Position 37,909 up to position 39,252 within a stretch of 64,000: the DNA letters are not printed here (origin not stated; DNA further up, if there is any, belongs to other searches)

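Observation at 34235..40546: ABC importer genes run directly into a non-canonical radical SAM/SPASM-like enzyme and a Tat-sulfatase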

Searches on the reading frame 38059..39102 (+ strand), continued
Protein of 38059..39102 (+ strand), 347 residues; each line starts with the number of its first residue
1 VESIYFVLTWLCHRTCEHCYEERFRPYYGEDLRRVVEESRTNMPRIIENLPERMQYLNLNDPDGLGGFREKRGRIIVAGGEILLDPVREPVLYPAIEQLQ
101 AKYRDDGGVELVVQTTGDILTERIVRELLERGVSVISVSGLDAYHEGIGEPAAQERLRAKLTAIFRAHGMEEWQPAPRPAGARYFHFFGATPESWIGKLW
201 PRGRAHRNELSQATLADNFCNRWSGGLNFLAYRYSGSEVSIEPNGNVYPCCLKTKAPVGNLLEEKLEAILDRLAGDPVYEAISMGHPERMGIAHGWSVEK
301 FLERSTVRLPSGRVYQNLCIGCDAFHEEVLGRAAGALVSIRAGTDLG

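Call 30: search_protein_families(library=pfam, proteins=[L045:8330-9901:+, L045:11053-12102:+, L050:6920-9910:+, L091:9359-9997:+, L068:9419-9760:+, L086:10989-12458:-, L086:12455-13789:-, L086:13802-15127:-, L040:13217-14320:-, L044:11676-13238:-], max_evalue=0.001)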
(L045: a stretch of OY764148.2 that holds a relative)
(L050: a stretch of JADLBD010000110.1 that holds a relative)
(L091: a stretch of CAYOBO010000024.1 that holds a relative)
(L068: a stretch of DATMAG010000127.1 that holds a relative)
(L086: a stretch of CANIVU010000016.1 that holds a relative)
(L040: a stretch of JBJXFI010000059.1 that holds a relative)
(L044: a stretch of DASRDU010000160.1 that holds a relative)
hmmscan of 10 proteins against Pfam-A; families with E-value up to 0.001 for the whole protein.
L045:8330-9901:+ (523 aa): 2 families
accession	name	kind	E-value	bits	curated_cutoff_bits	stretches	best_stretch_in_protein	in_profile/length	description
PF01039.27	Carboxyl_trans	-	2.4e-199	663.5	22.3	1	35-521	2-493/493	Carboxyl transferase domain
PF03255.19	ACCA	-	2.3e-11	43.9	23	1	347-463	134-245/310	Acetyl co-enzyme A carboxylase carboxyltransferase-like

L045:11053-12102:+ (349 aa): 2 families
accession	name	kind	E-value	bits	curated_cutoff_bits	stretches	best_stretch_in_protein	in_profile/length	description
PF13531.11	SBP_bac_11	-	5e-07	30.1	25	1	46-292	15-226/227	Bacterial extracellular solute-binding protein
PF01547.30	SBP_bac_1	-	1.9e-05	25.3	26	1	41-276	6-298/307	Bacterial extracellular solute-binding protein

L050:6920-9910:+ (996 aa): 3 families
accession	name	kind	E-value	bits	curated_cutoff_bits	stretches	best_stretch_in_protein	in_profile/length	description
PF25183.1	OMP_b-brl_4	-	6.3e-31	108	30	3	348-594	151-394/838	Outer membrane beta barrel domain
PF13620.12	CarboxypepD_reg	-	3.6e-10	40.5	32.3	1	36-114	2-82/82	Carboxypeptidase regulatory-like domain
PF07715.20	Plug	-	7.9e-06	26.8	23.9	1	137-251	7-107/107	TonB-dependent Receptor Plug Domain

L091:9359-9997:+ (212 aa): 13 families
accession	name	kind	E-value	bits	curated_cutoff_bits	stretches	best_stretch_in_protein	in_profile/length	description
PF08241.18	Methyltransf_11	-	3.2e-18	66.6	21.2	1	70-161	2-95/95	Methyltransferase domain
PF13649.12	Methyltransf_25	-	3.3e-15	57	27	1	68-157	1-97/97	Methyltransferase domain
PF08242.18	Methyltransf_12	-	5.9e-14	53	30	1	70-159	2-98/98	Methyltransferase domain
PF13489.12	Methyltransf_23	-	5.1e-13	49.5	27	1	62-164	20-119/164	Methyltransferase domain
PF13847.12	Methyltransf_31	-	1.3e-11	44.8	27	1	63-175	2-120/145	Methyltransferase domain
PF01209.24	Ubie_methyltran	-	1.4e-06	28.2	20.1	1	47-168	32-158/233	ubiE/COQ5 methyltransferase family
PF00398.26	RrnaAD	-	1.6e-06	27.8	24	1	55-111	21-79/263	Ribosomal RNA adenine dimethylase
PF05219.18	DREV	-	7.6e-05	22.4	26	1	64-161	94-186/265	DREV methyltransferase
PF01728.25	FtsJ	-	0.00016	22.1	24.1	1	49-135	5-99/181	FtsJ-like methyltransferase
PF00891.24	Methyltransf_2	-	0.00031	20.6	22.3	1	36-165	34-168/210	O-methyltransferase domain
PF08003.17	Methyltransf_9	-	0.00046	19.7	23.8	1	59-161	110-217/315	Protein of unknown function (DUF1698)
PF13578.12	Methyltransf_24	-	0.00055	21.2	26.3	1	71-163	3-104/105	Methyltransferase domain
PF02353.26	CMAS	-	0.00085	19.2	27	0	51-161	49-164/273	Mycolic acid cyclopropane synthetase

L068:9419-9760:+ (113 aa): 0 families

L086:10989-12458:- (489 aa): 2 families
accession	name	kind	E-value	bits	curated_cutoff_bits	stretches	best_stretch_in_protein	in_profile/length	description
PF05193.26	Peptidase_M16_C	-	1.3e-16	61.5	23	1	175-364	2-177/181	Peptidase M16 inactive domain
PF00675.25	Peptidase_M16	-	2e-05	25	22.3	1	34-163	17-143/149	Insulinase (Peptidase family M16)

L086:12455-13789:- (444 aa): 2 families
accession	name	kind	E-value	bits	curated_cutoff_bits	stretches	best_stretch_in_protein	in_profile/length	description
PF05193.26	Peptidase_M16_C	-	5.6e-25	88.7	23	1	202-374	8-181/181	Peptidase M16 inactive domain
PF00675.25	Peptidase_M16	-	4.9e-24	85.3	22.3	1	47-185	9-146/149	Insulinase (Peptidase family M16)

L086:13802-15127:- (441 aa): 1 family
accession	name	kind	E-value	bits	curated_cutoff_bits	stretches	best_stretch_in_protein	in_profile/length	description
PF01425.27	Amidase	-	5.6e-93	312.8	27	1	51-419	43-445/445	Amidase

L040:13217-14320:- (367 aa): 1 family
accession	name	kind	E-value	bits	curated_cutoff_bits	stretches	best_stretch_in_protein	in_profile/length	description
PF04307.19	YdjM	-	2.8e-33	115.3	29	1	22-187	1-167/176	YdjM inner membrane protein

L044:11676-13238:- (520 aa): 2 families
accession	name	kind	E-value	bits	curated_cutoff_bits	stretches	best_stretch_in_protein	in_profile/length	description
PF00171.27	Aldedh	-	2.9e-147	491.4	23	1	7-472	4-459/461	Aldehyde dehydrogenase family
PF05893.19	LuxC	-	0.0009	18.7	21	0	123-300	78-258/401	Acyl-CoA reductase (LuxC)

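Call 35: search_protein_families(library=ncbifam, proteins=[L024:11064-11924:+, L045:11053-12102:+], max_evalue=0.0001)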
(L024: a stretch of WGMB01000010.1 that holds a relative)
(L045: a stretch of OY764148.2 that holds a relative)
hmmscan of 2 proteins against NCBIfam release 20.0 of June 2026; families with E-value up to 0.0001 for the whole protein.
L024:11064-11924:+ (286 aa): 2 families
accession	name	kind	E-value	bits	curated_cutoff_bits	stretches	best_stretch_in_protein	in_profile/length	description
TIGR04282.1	glyco_like_cofC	hypoth_equivalog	2.5e-21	76.3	134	1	46-227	3-189/189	TIGR04282 family arsenosugar biosynthesis glycosyltransferase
TIGR03552.1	F420_cofC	equivalog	6.3e-06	26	105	1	79-235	39-192/196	2-phospho-L-lactate guanylyltransferase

L045:11053-12102:+ (349 aa): 0 families

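Call 41: search_protein_representatives(alignment_id=A1)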
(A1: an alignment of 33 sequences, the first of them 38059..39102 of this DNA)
Query: 33 sequences, 349 profile positions. Proteins with E-value up to 0.001 (for the whole library): 381; up to 1e-10: 250; up to 1e-30: 100. The best 150 are listed.
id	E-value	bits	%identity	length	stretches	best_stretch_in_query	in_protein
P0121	8.7e-155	531.5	-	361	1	1-342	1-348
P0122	4.0e-152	522.7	-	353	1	1-337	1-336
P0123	2.3e-128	444.6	-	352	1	1-338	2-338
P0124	1.5e-126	438.6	-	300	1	54-340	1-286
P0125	5.8e-110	384.1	-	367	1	1-337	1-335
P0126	4.9e-104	364.6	-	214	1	141-346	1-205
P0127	5.8e-99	347.9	-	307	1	1-246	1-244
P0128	5.6e-98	344.7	-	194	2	198-347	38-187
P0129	1.3e-97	343.5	-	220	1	31-251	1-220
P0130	2.6e-85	303.0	-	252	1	112-306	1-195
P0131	5.1e-85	302.0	-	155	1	194-346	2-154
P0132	1.3e-83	297.4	-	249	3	255-345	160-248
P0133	1.4e-82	294.0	-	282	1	1-282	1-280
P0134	1.8e-81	290.4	-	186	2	1-129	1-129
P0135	4.2e-80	285.9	-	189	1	175-347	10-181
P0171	1.5e-50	188.7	-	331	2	74-331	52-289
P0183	2.5e-45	171.5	-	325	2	72-331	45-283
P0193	2.4e-41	158.4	-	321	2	66-332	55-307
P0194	3.1e-41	158.1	-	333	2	69-332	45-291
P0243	1.0e-25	107.0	-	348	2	57-293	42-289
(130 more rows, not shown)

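Call 43: search_protein_families(library=ncbifam, proteins=[P0121, P0123, P0125, P0171, P0183, P0193, P0194, P0243], max_evalue=0.001)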
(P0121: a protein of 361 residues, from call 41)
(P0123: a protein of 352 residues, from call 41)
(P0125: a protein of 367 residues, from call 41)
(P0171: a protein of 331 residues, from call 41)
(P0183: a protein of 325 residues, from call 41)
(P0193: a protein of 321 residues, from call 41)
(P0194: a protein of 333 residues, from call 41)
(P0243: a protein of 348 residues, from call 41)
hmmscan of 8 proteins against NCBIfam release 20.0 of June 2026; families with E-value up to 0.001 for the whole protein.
P0121 (361 aa): 1 family
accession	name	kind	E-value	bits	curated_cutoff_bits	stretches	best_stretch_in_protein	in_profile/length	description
NF041298.1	rSAM_mat_DynA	equivalog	0.0003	19.9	450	0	246-283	253-293/356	dynobactin maturation radical SAM/SPASM protein DynA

P0123 (352 aa): 2 families
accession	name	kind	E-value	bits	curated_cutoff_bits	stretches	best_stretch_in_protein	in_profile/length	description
NF041298.1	rSAM_mat_DynA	equivalog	1.6e-07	30.6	450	0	241-278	254-294/356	dynobactin maturation radical SAM/SPASM protein DynA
TIGR04545.1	rSAM_ahbD_hemeb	equivalog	0.00035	20.1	500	0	76-169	50-128/339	heme b synthase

P0125 (367 aa): 4 families
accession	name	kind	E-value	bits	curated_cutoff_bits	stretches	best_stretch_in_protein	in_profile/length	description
NF041298.1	rSAM_mat_DynA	equivalog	9.1e-05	21.6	450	0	239-276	254-294/356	dynobactin maturation radical SAM/SPASM protein DynA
TIGR04054.1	rSAM_NirJ1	equivalog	0.00023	19.9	650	0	72-162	83-166/387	putative heme d1 biosynthesis radical SAM protein NirJ1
TIGR04545.1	rSAM_ahbD_hemeb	equivalog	0.00047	19.7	500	0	75-154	50-124/339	heme b synthase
NF045574.1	sacti_mat_StsB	exception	0.00052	19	625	0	235-274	320-361/466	StsB family radical SAM/SPASM domain sactipeptide maturase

P0171 (331 aa): 18 families
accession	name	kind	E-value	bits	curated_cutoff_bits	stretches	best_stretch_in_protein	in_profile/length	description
TIGR04054.1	rSAM_NirJ1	equivalog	5.4e-11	41.7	650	1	4-112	38-141/387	putative heme d1 biosynthesis radical SAM protein NirJ1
NF038283.1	viperin_w_prok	equivalog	1.2e-08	34.5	180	1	3-103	3-105/281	viperin family antiviral radical SAM protein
TIGR04051.1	rSAM_NirJ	equivalog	4.8e-08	32.3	515.45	1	4-112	4-107/354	heme d1 biosynthesis radical SAM protein NirJ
TIGR04545.1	rSAM_ahbD_hemeb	equivalog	1.9e-07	30.8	500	1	4-112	2-105/339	heme b synthase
TIGR04303.1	GeoRSP_rSAM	equivalog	3.5e-07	30.1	400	1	4-123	7-116/325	GeoRSP system radical SAM/SPASM protein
TIGR04546.1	rSAM_ahbC_deAc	equivalog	1.6e-06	27.1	650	1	4-112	41-144/390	12,18-didecarboxysiroheme deacetylase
TIGR02666.1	moaA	equivalog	3.6e-06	26.2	284.05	1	8-111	16-120/336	GTP 3',8-cyclase MoaA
TIGR04347.1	pseudo_SAM_Halo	equivalog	5e-06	26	525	1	4-112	40-143/390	TIGR04347 family pseudo-SAM/SPASM protein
TIGR04055.1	rSAM_NirJ2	equivalog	1.3e-05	24.9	500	1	4-116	2-107/326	putative heme d1 biosynthesis radical SAM protein NirJ2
NF041298.1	rSAM_mat_DynA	equivalog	2.1e-05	23.7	450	1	12-111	11-114/356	dynobactin maturation radical SAM/SPASM protein DynA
TIGR04311.1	rSAM_Geo_metal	subfamily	4e-05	22.8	400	1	9-112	10-111/423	radical SAM/SPASM family putative metalloenzyme maturase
TIGR04133.1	rSAM_w_lipo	hypoth_equivalog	7.3e-05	21.8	425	1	3-112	25-132/350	TIGR04133 family radical SAM/SPASM protein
TIGR03977.1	rSAM_pair_HxsC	equivalog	9e-05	21.5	267.9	1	8-104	31-122/292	His-Xaa-Ser system radical SAM maturase HxsC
TIGR02668.1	moaA_archaeal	equivalog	0.00013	21.1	325.25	1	6-112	14-115/303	GTP 3',8-cyclase MoaA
NF045574.1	sacti_mat_StsB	exception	0.00018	20.5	625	1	3-97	97-185/466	StsB family radical SAM/SPASM domain sactipeptide maturase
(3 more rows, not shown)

P0183 (325 aa): 28 families (the best 25 are shown)
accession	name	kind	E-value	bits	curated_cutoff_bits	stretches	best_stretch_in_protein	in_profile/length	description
TIGR04051.1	rSAM_NirJ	equivalog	1.1e-12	47.6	515.45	1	4-121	4-120/354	heme d1 biosynthesis radical SAM protein NirJ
TIGR04347.1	pseudo_SAM_Halo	equivalog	1.5e-12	47.5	525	1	4-118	40-153/390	TIGR04347 family pseudo-SAM/SPASM protein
TIGR04545.1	rSAM_ahbD_hemeb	equivalog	6.5e-12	45.5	500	1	4-117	2-115/339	heme b synthase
TIGR04546.1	rSAM_ahbC_deAc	equivalog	1.4e-11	43.8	650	1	4-113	41-149/390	12,18-didecarboxysiroheme deacetylase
TIGR04055.1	rSAM_NirJ2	equivalog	4.5e-11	42.9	500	1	4-120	2-117/326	putative heme d1 biosynthesis radical SAM protein NirJ2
TIGR04311.1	rSAM_Geo_metal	subfamily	6.5e-11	41.9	400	1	7-111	8-114/423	radical SAM/SPASM family putative metalloenzyme maturase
TIGR04054.1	rSAM_NirJ1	equivalog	7.9e-11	41.2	650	1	4-118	38-151/387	putative heme d1 biosynthesis radical SAM protein NirJ1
TIGR03977.1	rSAM_pair_HxsC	equivalog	1.8e-10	40.2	267.9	1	8-103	31-126/292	His-Xaa-Ser system radical SAM maturase HxsC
TIGR04133.1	rSAM_w_lipo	hypoth_equivalog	1.8e-09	37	425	1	2-112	24-136/350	TIGR04133 family radical SAM/SPASM protein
NF038283.1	viperin_w_prok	equivalog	2.4e-09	36.8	180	1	3-110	3-118/281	viperin family antiviral radical SAM protein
TIGR02666.1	moaA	equivalog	7.7e-09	35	284.05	1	8-106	16-120/336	GTP 3',8-cyclase MoaA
TIGR04303.1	GeoRSP_rSAM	equivalog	1.2e-08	35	400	1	4-109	7-109/325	GeoRSP system radical SAM/SPASM protein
TIGR02668.1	moaA_archaeal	equivalog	1.8e-08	33.8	325.25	1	4-110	12-117/303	GTP 3',8-cyclase MoaA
TIGR02109.1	PQQ_syn_pqqE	equivalog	1.1e-07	31.2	381.35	1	8-114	13-119/358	pyrroloquinoline quinone biosynthesis protein PqqE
TIGR04317.1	W_rSAM_matur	equivalog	1.5e-07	30.8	380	1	3-117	5-118/349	tungsten cofactor oxidoreductase radical SAM maturase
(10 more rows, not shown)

P0193 (321 aa): 42 families (the best 25 are shown)
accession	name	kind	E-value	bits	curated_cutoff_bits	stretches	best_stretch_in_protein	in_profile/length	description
TIGR04054.1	rSAM_NirJ1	equivalog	1.5e-13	50.2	650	1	15-128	34-145/387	putative heme d1 biosynthesis radical SAM protein NirJ1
TIGR04055.1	rSAM_NirJ2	equivalog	4.3e-12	46.2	500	1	19-136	2-116/326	putative heme d1 biosynthesis radical SAM protein NirJ2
TIGR04051.1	rSAM_NirJ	equivalog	2.4e-11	43.2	515.45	1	19-131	4-121/354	heme d1 biosynthesis radical SAM protein NirJ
TIGR02666.1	moaA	equivalog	7.1e-11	41.6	284.05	1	24-130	17-127/336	GTP 3',8-cyclase MoaA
NF038283.1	viperin_w_prok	equivalog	2.1e-10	40.3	180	1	19-127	4-119/281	viperin family antiviral radical SAM protein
TIGR04545.1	rSAM_ahbD_hemeb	equivalog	2.2e-10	40.5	500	1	19-126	2-107/339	heme b synthase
TIGR04546.1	rSAM_ahbC_deAc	equivalog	4e-10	39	650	1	17-130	39-150/390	12,18-didecarboxysiroheme deacetylase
TIGR04317.1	W_rSAM_matur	equivalog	5e-10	39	380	1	15-129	2-114/349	tungsten cofactor oxidoreductase radical SAM maturase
TIGR02495.1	NrdG2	equivalog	5.3e-10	38.9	131.15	1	20-117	19-114/193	anaerobic ribonucleoside-triphosphate reductase activating protein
TIGR03977.1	rSAM_pair_HxsC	equivalog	3.4e-09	36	267.9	1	22-109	30-116/292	His-Xaa-Ser system radical SAM maturase HxsC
TIGR04053.2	TIGR04053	equivalog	1.4e-08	34.4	395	1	19-140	10-132/366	TIGR04053 family radical SAM/SPASM domain-containing protein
TIGR04133.1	rSAM_w_lipo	hypoth_equivalog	1.4e-08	34.1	425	1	15-130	22-138/350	TIGR04133 family radical SAM/SPASM protein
TIGR04347.1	pseudo_SAM_Halo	equivalog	1.9e-08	34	525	1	18-125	39-147/390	TIGR04347 family pseudo-SAM/SPASM protein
TIGR02668.1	moaA_archaeal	equivalog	1.9e-08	33.6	325.25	1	20-126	13-117/303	GTP 3',8-cyclase MoaA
NF001199.0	PRK00164.2-1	equivalog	1.2e-07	31.2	231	1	23-128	18-121/308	GTP 3',8-cyclase MoaA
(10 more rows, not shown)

P0194 (333 aa): 30 families (the best 25 are shown)
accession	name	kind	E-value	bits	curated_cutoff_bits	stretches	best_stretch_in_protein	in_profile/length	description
TIGR03977.1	rSAM_pair_HxsC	equivalog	2.5e-10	39.7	267.9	1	8-101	30-121/292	His-Xaa-Ser system radical SAM maturase HxsC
TIGR04054.1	rSAM_NirJ1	equivalog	5.2e-10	38.5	650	1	5-120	38-150/387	putative heme d1 biosynthesis radical SAM protein NirJ1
TIGR04163.1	rSAM_cobopep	equivalog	5.3e-09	35.3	375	1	3-109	64-175/428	peptide-modifying radical SAM enzyme CbpB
TIGR04545.1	rSAM_ahbD_hemeb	equivalog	8.1e-09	35.4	500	1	5-114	2-108/339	heme b synthase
TIGR04051.1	rSAM_NirJ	equivalog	3.2e-08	33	515.45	1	5-121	4-124/354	heme d1 biosynthesis radical SAM protein NirJ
TIGR04055.1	rSAM_NirJ2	equivalog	4.7e-08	32.9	500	1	5-122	2-115/326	putative heme d1 biosynthesis radical SAM protein NirJ2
TIGR04347.1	pseudo_SAM_Halo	equivalog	6.4e-08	32.3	525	1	5-123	40-155/390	TIGR04347 family pseudo-SAM/SPASM protein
TIGR04280.1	geopep_mat_rSAM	hypoth_equivalog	1.5e-07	30.8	400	1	5-101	86-190/428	geopeptide radical SAM maturase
NF038283.1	viperin_w_prok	equivalog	1.8e-07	30.6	180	1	4-108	3-111/281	viperin family antiviral radical SAM protein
TIGR04133.1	rSAM_w_lipo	hypoth_equivalog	2.3e-07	30.1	425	1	3-115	24-136/350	TIGR04133 family radical SAM/SPASM protein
TIGR04546.1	rSAM_ahbC_deAc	equivalog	4e-07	29.2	650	1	5-104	41-138/390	12,18-didecarboxysiroheme deacetylase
TIGR03906.1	quino_hemo_SAM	equivalog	1.2e-06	27.5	453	1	4-104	95-204/467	quinohemoprotein amine dehydrogenase maturation protein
TIGR04317.1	W_rSAM_matur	equivalog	1.6e-06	27.5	380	1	4-120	5-118/349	tungsten cofactor oxidoreductase radical SAM maturase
NF047865.1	rSAM_PapB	equivalog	2.6e-06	26.9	340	1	2-119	2-126/330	PapB family radical SAM/SPASM ranthipeptide maturase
NF045574.1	sacti_mat_StsB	exception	3e-06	26.4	625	1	3-80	96-172/466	StsB family radical SAM/SPASM domain sactipeptide maturase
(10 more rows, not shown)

P0243 (348 aa): 26 families (the best 25 are shown)
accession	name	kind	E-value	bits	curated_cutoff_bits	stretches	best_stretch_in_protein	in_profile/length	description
TIGR04055.1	rSAM_NirJ2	equivalog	1.5e-09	37.8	500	1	14-143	3-127/326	putative heme d1 biosynthesis radical SAM protein NirJ2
TIGR04054.1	rSAM_NirJ1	equivalog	3.9e-09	35.6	650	1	13-141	38-161/387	putative heme d1 biosynthesis radical SAM protein NirJ1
TIGR04051.1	rSAM_NirJ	equivalog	6.6e-09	35.2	515.45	1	14-143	5-129/354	heme d1 biosynthesis radical SAM protein NirJ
TIGR04133.1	rSAM_w_lipo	hypoth_equivalog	8.6e-09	34.8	425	1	8-144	21-155/350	TIGR04133 family radical SAM/SPASM protein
TIGR02666.1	moaA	equivalog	2.6e-08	33.2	284.05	1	16-144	15-145/336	GTP 3',8-cyclase MoaA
TIGR04545.1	rSAM_ahbD_hemeb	equivalog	2.8e-08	33.6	500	1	14-138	3-123/339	heme b synthase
TIGR04546.1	rSAM_ahbC_deAc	equivalog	5.6e-08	32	650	1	10-133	38-159/390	12,18-didecarboxysiroheme deacetylase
TIGR02668.1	moaA_archaeal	equivalog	1.3e-06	27.7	325.25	1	9-139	8-133/303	GTP 3',8-cyclase MoaA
NF041707.1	rSAM_YhhB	equivalog_domain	1.3e-06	27.5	445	1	17-134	8-137/369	cyclophane-forming radical SAM/SPASM peptide maturase YhhB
TIGR04347.1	pseudo_SAM_Halo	equivalog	1.7e-06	27.6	525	1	13-139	40-161/390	TIGR04347 family pseudo-SAM/SPASM protein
TIGR04317.1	W_rSAM_matur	equivalog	1.4e-05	24.3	380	1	12-137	5-126/349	tungsten cofactor oxidoreductase radical SAM maturase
TIGR03977.1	rSAM_pair_HxsC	equivalog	1.4e-05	24.2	267.9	1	16-109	30-120/292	His-Xaa-Ser system radical SAM maturase HxsC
NF012164.0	AlbA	equivalog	2e-05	23.2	850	1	16-140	118-238/442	subtilosin maturase AlbA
TIGR04053.2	TIGR04053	equivalog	2.1e-05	24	395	1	13-144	10-140/366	TIGR04053 family radical SAM/SPASM domain-containing protein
NF050035.1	rSAM_WgK_link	exception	2.1e-05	23.7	650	1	16-159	14-156/367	radical SAM/SPASM peptide maturase WgkB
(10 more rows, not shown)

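Call 45: find_related_loci(query=A2, collection=metagenome_contigs, flank=8000)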
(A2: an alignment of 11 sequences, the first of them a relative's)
Query A2 (361 aa) in metagenome_contigs; peptide patterns used: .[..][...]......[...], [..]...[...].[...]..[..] (x = any residue, [..] = any of these).
600 stretches matched a pattern (row limit reached: there are more); 465 encode a relative of the query (tblastn E <= 1e-3); the best 80 are kept; 80 distinct loci.
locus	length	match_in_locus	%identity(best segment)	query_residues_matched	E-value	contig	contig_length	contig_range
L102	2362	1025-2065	64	1-353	7e-172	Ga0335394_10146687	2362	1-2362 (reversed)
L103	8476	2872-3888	65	1-345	5e-160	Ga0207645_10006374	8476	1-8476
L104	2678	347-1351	64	1-341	8e-169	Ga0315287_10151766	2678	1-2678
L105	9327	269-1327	62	1-359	8e-158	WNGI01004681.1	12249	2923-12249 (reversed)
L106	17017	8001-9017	65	1-345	1e-157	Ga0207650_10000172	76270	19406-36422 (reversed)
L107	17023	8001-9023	63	1-347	6e-157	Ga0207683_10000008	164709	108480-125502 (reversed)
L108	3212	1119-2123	65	1-341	1e-164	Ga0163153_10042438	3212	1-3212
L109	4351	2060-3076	64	1-345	7e-161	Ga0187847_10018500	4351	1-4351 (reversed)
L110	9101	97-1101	64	1-341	3e-156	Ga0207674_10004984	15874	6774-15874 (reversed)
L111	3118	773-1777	65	1-341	4e-164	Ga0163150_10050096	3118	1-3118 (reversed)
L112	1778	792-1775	66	1-334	9e-170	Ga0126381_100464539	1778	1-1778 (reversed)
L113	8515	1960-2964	64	1-341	2e-156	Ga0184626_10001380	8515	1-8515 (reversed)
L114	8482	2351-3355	64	1-341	5e-156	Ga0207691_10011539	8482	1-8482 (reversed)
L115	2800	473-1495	64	1-347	5e-165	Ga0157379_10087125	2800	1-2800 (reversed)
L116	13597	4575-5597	63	1-347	1e-155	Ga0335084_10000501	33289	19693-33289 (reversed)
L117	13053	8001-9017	63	1-345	1e-155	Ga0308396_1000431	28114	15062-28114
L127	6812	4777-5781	63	1-341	2e-154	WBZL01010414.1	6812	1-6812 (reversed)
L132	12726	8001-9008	63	1-341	5e-153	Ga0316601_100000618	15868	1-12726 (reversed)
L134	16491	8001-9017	63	1-345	1e-152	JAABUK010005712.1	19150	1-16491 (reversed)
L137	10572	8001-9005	63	1-341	2e-152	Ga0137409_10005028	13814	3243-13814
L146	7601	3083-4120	61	1-352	2e-148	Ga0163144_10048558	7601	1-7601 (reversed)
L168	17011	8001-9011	61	1-345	1e-141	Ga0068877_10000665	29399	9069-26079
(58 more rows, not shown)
